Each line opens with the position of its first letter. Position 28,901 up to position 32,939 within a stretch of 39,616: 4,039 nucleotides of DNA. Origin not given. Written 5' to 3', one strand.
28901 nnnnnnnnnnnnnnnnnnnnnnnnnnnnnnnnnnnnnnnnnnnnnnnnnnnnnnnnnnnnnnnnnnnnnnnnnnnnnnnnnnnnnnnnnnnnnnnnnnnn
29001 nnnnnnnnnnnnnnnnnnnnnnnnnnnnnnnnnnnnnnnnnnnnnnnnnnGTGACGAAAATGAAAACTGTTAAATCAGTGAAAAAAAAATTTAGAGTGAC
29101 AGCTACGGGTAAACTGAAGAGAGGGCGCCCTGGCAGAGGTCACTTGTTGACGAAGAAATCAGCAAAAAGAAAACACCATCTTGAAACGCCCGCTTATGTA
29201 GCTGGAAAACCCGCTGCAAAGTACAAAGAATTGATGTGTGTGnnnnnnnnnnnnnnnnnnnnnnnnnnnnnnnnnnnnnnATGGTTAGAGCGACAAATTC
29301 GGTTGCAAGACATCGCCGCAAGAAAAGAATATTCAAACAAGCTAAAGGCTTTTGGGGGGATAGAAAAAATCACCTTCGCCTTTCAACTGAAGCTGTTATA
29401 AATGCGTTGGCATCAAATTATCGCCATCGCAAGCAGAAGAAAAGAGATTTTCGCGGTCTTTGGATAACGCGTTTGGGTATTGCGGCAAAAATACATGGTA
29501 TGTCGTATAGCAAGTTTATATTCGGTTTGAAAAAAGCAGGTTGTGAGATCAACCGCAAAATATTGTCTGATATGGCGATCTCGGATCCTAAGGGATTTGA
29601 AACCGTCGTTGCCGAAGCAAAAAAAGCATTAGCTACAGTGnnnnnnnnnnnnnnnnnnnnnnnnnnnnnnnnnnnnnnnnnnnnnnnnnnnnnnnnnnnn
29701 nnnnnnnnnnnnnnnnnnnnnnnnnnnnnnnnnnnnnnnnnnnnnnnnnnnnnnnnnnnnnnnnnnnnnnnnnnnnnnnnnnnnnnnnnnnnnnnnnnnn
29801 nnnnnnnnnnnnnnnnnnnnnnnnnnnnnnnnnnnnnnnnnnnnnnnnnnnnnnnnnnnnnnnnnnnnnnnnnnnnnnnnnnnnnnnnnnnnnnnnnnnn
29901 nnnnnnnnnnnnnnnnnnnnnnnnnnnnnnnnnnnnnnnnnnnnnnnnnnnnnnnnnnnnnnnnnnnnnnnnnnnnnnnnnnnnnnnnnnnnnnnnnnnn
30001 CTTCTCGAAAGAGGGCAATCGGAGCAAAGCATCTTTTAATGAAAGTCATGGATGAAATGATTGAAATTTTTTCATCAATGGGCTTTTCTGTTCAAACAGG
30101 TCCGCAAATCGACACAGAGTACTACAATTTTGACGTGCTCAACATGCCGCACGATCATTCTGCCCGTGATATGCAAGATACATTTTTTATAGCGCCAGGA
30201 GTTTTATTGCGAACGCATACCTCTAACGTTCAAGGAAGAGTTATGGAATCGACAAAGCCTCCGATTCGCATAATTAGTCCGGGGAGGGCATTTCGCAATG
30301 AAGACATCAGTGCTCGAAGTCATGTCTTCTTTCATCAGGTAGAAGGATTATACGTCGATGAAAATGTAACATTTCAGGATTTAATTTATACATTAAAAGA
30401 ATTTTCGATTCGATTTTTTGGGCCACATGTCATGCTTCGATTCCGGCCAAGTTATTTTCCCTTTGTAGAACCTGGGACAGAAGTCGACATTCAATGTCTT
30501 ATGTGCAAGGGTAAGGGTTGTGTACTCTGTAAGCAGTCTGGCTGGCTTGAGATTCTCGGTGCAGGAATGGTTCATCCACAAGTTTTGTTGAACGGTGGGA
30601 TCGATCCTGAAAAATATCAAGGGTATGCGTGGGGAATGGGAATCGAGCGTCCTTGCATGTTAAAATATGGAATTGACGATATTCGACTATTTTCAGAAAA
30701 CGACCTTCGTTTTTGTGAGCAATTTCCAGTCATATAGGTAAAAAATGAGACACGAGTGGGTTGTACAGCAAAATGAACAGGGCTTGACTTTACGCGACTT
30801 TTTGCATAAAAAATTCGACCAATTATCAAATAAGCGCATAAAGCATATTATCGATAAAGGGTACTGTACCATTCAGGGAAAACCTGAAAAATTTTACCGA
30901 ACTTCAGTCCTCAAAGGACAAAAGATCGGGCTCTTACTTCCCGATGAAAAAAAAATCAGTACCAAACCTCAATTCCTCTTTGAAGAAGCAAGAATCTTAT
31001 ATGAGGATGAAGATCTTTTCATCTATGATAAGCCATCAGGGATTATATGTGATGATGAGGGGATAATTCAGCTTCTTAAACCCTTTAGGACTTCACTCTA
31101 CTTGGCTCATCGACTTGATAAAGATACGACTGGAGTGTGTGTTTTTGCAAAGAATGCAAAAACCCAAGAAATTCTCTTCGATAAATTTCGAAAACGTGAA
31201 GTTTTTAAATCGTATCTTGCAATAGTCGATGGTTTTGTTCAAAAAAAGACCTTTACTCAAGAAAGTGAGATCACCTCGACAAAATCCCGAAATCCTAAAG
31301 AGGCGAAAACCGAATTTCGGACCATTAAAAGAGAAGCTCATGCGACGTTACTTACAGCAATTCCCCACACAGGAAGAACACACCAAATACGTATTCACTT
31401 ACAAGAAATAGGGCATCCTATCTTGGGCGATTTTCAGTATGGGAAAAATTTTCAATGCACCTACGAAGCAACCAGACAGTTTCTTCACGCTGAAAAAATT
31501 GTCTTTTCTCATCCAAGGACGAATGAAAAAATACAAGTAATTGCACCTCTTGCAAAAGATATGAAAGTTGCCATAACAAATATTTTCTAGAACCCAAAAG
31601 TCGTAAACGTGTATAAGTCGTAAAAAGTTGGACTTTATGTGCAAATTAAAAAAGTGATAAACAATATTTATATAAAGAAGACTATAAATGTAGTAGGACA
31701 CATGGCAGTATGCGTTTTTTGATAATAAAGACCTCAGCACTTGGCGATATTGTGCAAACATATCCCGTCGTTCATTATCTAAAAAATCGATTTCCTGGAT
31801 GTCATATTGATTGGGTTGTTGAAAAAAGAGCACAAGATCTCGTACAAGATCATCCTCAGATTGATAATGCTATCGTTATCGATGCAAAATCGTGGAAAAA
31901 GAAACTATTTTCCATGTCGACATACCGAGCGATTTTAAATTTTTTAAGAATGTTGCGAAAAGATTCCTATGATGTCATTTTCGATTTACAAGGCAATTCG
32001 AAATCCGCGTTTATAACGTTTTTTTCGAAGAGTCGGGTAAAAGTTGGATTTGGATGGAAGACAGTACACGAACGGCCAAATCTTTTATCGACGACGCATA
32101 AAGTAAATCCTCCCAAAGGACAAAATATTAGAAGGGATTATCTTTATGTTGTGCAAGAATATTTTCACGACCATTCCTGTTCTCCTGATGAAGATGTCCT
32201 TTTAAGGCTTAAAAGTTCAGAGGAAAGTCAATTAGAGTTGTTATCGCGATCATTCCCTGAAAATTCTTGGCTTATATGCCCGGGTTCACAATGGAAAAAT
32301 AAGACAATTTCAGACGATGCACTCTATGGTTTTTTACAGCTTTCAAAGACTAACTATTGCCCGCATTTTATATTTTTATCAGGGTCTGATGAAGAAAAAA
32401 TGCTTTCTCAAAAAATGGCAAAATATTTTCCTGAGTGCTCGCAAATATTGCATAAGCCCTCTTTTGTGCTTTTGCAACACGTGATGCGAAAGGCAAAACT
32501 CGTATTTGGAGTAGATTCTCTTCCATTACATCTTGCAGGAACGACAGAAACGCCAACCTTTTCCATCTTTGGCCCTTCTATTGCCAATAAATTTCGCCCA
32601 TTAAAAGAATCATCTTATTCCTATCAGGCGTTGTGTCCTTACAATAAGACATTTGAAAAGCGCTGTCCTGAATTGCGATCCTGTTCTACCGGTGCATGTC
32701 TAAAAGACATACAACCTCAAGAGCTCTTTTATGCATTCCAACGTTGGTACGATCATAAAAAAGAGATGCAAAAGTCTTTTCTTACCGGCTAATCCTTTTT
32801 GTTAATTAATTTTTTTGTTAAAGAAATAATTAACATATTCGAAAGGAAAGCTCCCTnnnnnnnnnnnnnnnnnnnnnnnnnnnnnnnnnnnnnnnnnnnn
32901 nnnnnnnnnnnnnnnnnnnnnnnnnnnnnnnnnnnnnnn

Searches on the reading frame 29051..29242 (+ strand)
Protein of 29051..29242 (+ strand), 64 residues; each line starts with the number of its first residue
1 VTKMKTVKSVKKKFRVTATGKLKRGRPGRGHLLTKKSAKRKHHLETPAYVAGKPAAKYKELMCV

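Call 66: search_protein_families(library=pfam, proteins=[window:29051-29242:+], max_evalue=0.001)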
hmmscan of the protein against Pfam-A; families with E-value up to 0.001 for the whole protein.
window:29051-29242:+ (64 aa): 1 family
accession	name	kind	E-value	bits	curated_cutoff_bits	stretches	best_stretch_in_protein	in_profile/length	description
PF01632.24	Ribosomal_L35p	-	1.1e-18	67.9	28.9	1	3-62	2-61/61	Ribosomal protein L35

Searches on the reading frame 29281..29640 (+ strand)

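Call 66: search_protein_families(library=pfam, proteins=[window:29281-29640:+], max_evalue=0.001)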
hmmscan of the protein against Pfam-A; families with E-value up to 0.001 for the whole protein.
window:29281-29640:+ (120 aa): 1 family
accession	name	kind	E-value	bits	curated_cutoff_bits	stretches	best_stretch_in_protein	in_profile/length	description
PF00453.23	Ribosomal_L20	-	2.9e-40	137.2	30.8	1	3-108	1-106/107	Ribosomal protein L20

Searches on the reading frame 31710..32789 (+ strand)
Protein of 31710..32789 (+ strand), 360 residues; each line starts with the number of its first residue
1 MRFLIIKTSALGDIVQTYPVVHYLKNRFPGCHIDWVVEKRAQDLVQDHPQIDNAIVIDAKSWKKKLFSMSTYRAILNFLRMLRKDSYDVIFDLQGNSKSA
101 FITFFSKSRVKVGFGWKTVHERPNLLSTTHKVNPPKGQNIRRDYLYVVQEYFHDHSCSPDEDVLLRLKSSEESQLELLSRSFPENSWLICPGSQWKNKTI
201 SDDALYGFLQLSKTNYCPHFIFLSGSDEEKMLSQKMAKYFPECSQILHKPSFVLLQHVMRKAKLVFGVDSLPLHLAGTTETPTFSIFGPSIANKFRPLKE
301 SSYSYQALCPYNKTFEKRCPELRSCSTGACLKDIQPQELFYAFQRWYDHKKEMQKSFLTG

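Call 66: search_protein_families(library=pfam, proteins=[window:31710-32789:+], max_evalue=0.001)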
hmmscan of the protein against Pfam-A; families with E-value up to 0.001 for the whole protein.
window:31710-32789:+ (360 aa): 1 family
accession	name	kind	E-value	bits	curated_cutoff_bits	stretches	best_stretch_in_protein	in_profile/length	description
PF01075.23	Glyco_transf_9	-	8e-26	91.3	22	1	76-321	2-243/247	Glycosyltransferase family 9 (heptosyltransferase)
